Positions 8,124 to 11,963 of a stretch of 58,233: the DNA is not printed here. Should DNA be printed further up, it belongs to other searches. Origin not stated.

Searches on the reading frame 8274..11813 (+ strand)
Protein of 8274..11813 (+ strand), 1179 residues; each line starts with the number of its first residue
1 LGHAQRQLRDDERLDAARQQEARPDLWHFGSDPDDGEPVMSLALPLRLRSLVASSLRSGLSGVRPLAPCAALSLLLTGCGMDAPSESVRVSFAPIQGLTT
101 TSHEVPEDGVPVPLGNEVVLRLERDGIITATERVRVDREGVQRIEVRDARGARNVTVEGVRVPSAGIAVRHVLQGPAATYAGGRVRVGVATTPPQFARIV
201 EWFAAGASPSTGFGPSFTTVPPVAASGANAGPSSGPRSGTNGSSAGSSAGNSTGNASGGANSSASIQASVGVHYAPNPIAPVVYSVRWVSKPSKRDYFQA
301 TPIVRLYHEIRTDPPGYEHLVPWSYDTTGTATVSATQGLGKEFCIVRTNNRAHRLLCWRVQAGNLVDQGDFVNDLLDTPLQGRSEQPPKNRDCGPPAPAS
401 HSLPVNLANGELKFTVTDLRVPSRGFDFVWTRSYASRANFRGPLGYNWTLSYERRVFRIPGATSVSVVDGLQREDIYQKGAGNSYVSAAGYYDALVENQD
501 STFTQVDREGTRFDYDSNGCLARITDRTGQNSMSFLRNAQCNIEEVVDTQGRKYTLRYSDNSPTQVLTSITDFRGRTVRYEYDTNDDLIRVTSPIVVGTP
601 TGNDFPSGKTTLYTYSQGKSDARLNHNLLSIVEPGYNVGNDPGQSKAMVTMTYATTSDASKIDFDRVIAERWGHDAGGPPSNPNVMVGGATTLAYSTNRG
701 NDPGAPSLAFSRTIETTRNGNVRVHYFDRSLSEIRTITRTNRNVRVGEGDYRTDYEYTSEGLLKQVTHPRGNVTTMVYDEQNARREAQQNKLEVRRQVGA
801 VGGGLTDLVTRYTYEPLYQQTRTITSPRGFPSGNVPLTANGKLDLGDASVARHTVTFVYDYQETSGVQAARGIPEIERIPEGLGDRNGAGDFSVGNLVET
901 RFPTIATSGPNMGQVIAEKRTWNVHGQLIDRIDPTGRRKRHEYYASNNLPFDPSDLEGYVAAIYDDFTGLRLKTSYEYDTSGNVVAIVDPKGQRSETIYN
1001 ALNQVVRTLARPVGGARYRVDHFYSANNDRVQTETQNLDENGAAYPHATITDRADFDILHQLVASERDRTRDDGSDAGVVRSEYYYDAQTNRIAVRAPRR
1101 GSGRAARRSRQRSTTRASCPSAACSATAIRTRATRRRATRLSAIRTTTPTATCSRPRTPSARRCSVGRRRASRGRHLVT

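Call 88: search_protein_families(library=pfam, proteins=[window:8274-11813:+], max_evalue=0.00001)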
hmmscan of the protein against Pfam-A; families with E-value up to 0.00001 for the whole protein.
window:8274-11813:+ (1179 aa): 2 families
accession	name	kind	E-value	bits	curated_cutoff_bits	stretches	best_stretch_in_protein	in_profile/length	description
PF05593.20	RHS_repeat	-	1.2e-14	54.7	22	0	978-1006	1-29/38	RHS Repeat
PF20148.4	DUF6531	-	4e-13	49.9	24.1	1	404-473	3-70/74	Domain of unknown function (DUF6531)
